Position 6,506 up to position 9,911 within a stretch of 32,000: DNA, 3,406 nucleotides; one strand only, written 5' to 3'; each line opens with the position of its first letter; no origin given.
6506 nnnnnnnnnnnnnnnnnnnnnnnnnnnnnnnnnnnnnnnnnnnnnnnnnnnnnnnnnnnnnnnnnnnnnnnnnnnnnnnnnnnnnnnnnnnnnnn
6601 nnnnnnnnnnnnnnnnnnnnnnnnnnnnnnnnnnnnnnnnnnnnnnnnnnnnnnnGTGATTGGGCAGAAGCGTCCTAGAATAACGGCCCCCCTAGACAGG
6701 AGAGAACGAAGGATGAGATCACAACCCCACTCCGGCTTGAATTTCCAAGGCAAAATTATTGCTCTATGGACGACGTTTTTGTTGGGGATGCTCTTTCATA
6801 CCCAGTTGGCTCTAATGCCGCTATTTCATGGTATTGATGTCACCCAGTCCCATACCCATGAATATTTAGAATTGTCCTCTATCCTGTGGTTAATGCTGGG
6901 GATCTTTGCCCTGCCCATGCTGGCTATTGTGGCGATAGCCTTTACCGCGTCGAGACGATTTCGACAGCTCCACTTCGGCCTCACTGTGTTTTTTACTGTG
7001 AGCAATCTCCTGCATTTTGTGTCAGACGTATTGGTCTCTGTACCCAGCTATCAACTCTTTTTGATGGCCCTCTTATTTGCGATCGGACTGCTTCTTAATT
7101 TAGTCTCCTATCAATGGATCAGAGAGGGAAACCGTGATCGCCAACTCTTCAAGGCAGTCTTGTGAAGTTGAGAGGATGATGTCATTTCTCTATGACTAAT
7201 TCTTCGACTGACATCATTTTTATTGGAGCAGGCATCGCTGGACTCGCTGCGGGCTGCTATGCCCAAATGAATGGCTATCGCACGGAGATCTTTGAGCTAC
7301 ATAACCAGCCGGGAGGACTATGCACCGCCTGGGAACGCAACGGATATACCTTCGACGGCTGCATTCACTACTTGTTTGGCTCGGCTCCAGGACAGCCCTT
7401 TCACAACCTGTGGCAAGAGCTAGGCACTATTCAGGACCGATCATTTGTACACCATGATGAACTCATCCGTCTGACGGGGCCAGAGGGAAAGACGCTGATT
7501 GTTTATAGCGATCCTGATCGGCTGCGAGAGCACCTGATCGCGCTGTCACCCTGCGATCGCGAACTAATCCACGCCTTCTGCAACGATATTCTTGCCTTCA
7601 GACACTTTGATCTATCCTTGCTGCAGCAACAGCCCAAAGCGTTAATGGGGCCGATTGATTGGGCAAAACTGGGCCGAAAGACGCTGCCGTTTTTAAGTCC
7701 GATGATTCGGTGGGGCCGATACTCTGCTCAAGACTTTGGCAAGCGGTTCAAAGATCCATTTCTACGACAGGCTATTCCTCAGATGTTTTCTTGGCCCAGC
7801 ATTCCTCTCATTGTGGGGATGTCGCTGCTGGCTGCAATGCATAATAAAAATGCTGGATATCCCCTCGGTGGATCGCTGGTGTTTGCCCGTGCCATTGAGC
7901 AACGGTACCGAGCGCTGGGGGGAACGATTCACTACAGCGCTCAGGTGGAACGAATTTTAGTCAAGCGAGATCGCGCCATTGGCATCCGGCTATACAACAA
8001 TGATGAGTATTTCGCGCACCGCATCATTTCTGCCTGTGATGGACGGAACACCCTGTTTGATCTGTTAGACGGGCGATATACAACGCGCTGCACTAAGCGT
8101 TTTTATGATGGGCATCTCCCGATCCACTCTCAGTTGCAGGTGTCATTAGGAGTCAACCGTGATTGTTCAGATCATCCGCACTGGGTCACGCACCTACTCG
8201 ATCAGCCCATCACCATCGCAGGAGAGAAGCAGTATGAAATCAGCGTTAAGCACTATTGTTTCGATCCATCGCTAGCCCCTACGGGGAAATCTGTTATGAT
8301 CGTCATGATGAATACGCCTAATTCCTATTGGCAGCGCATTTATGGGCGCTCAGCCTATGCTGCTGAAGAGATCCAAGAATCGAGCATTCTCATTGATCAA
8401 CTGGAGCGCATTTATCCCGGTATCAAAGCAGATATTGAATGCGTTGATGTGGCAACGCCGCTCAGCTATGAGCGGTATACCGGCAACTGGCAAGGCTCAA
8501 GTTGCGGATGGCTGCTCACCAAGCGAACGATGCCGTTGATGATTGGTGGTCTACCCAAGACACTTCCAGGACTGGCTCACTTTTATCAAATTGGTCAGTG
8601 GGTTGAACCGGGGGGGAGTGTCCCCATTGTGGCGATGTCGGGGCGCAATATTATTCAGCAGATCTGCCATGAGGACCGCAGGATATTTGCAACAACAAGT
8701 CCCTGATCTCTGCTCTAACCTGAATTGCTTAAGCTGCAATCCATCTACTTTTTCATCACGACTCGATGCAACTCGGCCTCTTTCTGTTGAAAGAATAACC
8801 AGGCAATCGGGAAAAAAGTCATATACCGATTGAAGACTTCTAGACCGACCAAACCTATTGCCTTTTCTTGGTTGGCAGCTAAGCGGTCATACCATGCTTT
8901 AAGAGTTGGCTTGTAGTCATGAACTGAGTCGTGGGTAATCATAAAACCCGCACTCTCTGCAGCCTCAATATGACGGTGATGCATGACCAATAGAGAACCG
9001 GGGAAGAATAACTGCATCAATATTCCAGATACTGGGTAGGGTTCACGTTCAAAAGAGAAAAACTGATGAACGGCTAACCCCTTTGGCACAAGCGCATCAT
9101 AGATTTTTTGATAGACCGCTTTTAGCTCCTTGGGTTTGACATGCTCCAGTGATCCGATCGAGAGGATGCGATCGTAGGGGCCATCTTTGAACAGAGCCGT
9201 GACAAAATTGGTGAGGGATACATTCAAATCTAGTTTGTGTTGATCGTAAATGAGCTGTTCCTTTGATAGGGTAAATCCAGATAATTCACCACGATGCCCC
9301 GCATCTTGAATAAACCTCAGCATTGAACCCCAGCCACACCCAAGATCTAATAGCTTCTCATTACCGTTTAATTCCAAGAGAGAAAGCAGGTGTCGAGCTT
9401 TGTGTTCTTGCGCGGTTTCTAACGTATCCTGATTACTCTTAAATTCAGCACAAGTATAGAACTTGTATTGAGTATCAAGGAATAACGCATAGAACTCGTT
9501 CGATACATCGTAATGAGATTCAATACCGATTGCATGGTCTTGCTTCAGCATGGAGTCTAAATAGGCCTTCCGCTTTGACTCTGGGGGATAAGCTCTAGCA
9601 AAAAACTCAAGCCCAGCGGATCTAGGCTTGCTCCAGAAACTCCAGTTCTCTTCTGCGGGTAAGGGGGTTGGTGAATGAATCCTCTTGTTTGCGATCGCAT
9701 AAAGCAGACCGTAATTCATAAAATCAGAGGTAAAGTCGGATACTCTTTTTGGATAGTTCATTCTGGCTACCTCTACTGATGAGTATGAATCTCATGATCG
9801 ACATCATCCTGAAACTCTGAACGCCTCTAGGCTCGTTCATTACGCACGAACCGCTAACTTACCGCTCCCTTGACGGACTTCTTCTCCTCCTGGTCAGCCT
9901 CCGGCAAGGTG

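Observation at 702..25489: A 19-nt tandem half-site motif at a fixed 7-nt distance from a TAnnnT hexamer precedes seven transcription units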

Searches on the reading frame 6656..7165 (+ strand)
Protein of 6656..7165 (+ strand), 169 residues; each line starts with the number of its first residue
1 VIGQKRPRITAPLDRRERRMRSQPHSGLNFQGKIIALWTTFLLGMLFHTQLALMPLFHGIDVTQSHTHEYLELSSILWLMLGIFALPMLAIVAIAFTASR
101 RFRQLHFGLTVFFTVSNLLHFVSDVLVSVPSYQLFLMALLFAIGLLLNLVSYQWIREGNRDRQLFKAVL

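Call 5: search_protein_families(library=pfam, proteins=[window:6656-7165:+])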
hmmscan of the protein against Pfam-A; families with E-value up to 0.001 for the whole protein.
window:6656-7165:+ (169 aa): 0 families

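Call 58: search_protein_families(library=pfam, proteins=[window:6656-7165:+], max_evalue=0.01)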
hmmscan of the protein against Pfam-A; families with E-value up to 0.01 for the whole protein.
window:6656-7165:+ (169 aa): 0 families

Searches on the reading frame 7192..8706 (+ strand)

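Call 5: search_protein_families(library=pfam, proteins=[window:7192-8706:+])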
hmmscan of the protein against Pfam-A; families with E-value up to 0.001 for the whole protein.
window:7192-8706:+ (504 aa): 6 families
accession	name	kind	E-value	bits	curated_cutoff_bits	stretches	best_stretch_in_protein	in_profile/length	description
PF13450.12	NAD_binding_8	-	9.9e-15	55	21.9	1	11-77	2-68/68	NAD(P)-binding Rossmann-like domain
PF01593.30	Amino_oxidase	-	6.9e-10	39.2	19.8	1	15-378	1-341/443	Flavin containing amine oxidoreductase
PF01266.30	DAO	-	4.3e-05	23.6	27.9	0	7-105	1-93/353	FAD dependent oxidoreductase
PF00890.30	FAD_binding_2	-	0.00016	21.5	20.4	0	7-47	1-40/414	FAD binding domain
PF03486.20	HI0933_like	-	0.00035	20.5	50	0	7-41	2-36/244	HI0933-like protein Rossmann domain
PF06100.17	MCRA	-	0.00077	18.9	23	0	7-57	3-59/495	MCRA family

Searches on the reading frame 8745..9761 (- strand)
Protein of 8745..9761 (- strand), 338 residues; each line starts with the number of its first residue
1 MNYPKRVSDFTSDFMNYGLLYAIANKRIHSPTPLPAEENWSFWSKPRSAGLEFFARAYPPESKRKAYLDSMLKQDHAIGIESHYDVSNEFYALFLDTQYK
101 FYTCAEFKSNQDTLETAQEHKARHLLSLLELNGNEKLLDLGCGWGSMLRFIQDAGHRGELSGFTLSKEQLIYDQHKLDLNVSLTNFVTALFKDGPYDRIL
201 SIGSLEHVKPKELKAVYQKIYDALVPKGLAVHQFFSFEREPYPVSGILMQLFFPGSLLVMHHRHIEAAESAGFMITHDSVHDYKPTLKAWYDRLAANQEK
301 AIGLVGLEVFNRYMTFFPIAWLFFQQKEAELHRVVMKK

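Call 6: search_protein_families(library=pfam, proteins=[window:8745-9761:-])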
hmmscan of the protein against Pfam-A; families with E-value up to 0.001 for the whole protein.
window:8745-9761:- (338 aa): 6 families
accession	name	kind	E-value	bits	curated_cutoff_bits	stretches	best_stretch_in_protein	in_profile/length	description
PF02353.26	CMAS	-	5.3e-47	160.9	27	1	75-333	5-272/273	Mycolic acid cyclopropane synthetase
PF13649.12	Methyltransf_25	-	1.1e-11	45.7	27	1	138-228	2-97/97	Methyltransferase domain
PF08242.18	Methyltransf_12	-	3.9e-10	40.8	30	1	138-229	1-97/98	Methyltransferase domain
PF13489.12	Methyltransf_23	-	9.7e-10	38.9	27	1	120-235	7-119/164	Methyltransferase domain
PF08241.18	Methyltransf_11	-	3.1e-08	34.6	21.2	1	138-231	1-94/95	Methyltransferase domain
PF13847.12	Methyltransf_31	-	0.00032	20.8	27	1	132-233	2-110/145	Methyltransferase domain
